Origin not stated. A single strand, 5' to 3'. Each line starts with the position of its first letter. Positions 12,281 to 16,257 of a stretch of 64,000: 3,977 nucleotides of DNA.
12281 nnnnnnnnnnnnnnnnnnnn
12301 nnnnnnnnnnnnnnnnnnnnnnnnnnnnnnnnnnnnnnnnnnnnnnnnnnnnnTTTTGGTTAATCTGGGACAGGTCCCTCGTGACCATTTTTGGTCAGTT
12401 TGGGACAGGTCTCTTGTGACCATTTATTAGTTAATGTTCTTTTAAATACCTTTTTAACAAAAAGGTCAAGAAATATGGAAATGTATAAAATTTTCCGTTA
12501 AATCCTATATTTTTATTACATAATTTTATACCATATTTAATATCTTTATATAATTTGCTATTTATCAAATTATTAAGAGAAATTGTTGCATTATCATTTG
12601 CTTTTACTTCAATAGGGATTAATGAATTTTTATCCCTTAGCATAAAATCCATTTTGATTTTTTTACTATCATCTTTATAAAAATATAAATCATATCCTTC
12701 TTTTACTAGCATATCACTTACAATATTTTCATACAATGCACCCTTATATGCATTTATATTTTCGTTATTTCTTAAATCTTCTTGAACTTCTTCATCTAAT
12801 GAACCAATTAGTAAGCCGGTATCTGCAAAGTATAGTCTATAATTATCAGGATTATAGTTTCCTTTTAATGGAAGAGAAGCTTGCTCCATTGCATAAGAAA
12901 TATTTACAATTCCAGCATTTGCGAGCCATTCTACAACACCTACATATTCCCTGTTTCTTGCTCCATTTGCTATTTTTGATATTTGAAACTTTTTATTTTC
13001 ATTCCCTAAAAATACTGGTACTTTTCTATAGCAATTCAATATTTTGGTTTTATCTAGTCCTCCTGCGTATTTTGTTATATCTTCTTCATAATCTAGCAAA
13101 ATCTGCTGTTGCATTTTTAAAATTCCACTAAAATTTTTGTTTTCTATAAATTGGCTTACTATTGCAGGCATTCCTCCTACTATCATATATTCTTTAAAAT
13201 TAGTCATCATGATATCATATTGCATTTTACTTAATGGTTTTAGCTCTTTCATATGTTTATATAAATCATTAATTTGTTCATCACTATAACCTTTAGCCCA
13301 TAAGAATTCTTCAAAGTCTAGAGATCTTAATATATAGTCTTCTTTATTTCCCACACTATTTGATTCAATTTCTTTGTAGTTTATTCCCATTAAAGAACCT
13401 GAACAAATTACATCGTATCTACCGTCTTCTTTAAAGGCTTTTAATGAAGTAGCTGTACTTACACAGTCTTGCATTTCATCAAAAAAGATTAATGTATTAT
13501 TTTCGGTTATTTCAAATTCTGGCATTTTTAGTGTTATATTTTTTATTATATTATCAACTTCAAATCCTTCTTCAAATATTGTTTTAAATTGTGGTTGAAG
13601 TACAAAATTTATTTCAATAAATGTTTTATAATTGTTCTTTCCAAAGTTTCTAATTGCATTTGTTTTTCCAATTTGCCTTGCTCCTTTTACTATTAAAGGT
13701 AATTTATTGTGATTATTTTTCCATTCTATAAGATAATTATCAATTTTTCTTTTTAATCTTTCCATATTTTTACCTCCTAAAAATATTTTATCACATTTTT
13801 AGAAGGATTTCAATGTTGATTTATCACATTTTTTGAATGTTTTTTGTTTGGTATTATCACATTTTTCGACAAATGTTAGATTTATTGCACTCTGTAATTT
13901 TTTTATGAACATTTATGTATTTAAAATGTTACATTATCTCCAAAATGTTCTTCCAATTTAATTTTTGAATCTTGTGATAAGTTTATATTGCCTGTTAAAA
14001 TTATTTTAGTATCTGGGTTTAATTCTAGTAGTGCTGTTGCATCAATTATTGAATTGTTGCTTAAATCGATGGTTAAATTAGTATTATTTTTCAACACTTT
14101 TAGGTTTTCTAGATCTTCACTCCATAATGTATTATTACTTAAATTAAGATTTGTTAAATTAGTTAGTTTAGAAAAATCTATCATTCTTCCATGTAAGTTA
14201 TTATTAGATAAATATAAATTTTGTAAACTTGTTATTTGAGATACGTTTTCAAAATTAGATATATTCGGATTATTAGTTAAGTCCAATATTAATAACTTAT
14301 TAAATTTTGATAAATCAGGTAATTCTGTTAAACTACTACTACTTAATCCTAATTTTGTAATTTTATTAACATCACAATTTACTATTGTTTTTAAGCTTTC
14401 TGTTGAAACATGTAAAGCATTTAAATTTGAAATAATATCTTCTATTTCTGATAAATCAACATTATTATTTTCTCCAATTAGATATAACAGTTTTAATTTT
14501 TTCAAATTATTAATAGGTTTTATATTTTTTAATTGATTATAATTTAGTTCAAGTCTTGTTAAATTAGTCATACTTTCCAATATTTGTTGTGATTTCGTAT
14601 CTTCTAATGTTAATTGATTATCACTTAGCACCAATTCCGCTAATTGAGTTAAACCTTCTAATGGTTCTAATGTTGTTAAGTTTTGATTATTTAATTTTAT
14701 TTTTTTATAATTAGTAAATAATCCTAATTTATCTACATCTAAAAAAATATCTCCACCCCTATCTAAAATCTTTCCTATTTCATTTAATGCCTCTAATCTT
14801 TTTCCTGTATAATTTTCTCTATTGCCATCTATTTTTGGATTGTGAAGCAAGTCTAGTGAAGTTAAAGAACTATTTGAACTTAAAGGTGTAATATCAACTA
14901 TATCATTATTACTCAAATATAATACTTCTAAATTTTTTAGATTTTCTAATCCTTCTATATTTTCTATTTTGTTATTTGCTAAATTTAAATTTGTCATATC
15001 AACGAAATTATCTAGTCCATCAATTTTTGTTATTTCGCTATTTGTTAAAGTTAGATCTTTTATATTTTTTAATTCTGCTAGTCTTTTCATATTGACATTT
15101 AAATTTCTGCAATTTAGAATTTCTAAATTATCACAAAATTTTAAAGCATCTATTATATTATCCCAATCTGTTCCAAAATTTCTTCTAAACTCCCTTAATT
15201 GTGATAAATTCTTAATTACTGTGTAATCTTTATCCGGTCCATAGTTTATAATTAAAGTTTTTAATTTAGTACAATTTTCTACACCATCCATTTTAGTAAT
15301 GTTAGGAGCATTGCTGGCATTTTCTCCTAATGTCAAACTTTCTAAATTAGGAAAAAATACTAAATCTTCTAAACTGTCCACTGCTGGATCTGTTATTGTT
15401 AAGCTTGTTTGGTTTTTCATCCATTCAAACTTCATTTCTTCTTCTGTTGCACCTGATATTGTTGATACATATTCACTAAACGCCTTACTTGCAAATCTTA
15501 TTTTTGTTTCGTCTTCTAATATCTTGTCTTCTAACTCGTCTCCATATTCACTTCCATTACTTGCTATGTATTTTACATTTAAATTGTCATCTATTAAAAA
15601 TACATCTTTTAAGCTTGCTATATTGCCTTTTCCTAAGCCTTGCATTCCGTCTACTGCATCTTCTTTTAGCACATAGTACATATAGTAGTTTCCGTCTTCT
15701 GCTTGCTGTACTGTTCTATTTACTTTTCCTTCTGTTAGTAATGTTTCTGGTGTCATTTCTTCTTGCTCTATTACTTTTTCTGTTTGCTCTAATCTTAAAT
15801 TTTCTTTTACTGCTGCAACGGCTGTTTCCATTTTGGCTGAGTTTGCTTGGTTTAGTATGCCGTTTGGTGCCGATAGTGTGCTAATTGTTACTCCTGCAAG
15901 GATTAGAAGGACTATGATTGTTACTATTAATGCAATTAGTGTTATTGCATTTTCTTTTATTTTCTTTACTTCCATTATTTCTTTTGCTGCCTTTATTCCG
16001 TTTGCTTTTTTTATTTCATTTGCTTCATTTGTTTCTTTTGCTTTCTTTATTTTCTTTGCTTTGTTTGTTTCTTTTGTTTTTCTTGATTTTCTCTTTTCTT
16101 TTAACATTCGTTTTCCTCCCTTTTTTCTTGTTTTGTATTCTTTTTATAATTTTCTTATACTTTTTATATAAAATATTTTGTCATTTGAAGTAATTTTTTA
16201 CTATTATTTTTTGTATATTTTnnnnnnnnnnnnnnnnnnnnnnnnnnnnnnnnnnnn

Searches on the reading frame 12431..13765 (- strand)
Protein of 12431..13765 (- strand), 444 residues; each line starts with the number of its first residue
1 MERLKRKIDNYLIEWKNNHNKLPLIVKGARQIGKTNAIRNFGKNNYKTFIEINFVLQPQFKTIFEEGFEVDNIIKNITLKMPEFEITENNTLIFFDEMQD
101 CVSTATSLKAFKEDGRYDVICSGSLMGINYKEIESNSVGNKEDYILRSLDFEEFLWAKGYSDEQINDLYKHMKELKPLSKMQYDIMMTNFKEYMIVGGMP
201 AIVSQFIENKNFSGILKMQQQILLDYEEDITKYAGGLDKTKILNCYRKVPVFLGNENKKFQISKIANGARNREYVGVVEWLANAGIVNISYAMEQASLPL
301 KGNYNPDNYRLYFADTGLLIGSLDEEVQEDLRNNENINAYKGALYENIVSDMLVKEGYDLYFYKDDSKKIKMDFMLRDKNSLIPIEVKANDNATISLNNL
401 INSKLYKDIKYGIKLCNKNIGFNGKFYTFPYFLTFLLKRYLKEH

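Call 13: search_protein_families(library=pfam, proteins=[window:12431-13765:-], max_evalue=0.001)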
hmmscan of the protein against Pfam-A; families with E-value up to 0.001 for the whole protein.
window:12431-13765:- (444 aa): 2 families
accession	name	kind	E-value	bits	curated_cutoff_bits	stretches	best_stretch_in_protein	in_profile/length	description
PF13635.12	DUF4143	-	3.3e-28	98.9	28.1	1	227-390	1-160/160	Domain of unknown function (DUF4143)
PF13173.12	AAA_14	-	1.2e-20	74.2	27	1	22-155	3-129/129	AAA domain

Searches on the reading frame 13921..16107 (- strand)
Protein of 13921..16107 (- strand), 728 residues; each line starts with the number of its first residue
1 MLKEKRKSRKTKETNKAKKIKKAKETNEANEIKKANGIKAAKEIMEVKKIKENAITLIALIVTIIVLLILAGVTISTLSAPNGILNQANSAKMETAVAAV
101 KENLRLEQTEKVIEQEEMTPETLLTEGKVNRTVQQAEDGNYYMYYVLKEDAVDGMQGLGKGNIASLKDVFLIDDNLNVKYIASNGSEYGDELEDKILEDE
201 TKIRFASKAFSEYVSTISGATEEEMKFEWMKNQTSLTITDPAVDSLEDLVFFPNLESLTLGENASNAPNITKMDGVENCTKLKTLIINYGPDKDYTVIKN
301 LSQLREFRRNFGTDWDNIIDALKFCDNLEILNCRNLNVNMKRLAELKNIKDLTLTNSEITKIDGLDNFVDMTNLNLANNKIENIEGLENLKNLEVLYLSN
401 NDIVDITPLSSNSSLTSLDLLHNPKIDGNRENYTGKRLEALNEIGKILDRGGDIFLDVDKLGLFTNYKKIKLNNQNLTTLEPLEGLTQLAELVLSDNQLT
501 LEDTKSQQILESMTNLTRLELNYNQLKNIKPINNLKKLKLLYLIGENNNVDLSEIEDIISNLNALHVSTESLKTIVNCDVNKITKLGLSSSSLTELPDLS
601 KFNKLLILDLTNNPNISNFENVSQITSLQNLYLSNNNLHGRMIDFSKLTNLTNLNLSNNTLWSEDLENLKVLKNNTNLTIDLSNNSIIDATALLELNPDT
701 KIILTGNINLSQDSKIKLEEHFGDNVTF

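Call 7: search_protein_families(library=pfam, proteins=[window:13921-16107:-], max_evalue=0.01)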
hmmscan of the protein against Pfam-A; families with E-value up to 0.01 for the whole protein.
window:13921-16107:- (728 aa): 4 families
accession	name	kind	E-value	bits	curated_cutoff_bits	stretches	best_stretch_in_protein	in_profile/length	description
PF12799.13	LRR_4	-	5.1e-28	96.9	27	5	391-427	1-37/44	Leucine Rich repeats (2 copies)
PF13855.12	LRR_8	-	5e-09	36.2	27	1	372-424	4-60/61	Leucine rich repeat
PF23952.1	LRR_EndoS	-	3.3e-06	27.7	27.9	0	350-378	26-54/116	Endo-beta-N-acetylglucosaminidase EndoS LRR domain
PF14580.12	LRR_9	-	0.00015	21.8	30.5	1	350-433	45-131/175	Leucine-rich repeat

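Call 31: find_encoding_contigs(protein=window:13921-16107:-, flank=3000, max_places=10)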
Protein window:13921-16107:- (728 aa): no gene with exactly this product is on record in the collection.

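Call 48: search_protein_families(library=ncbifam, proteins=[window:13921-16107:-], max_evalue=0.01)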
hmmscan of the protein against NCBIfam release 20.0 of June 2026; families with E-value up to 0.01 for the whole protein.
window:13921-16107:- (728 aa): 4 families
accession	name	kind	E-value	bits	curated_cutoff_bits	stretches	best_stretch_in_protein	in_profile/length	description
NF033189.1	internalin_A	exception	3.3e-22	78.6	1600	2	297-556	95-357/799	class 1 internalin InlA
NF033190.2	inl_like_NEAT_1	exception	1.4e-21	76.5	1275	3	228-424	238-427/754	NEAT domain-containing leucine-rich repeat protein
NF033188.1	internalin_H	exception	7.9e-13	47.9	1050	1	234-419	79-258/548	InlH/InlC2 family class 1 internalin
NF047464.1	FibnectbindLIC11051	equivalog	1.3e-11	43.8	1000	2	297-566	392-653/685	LIC_11051 family fibronectin-binding protein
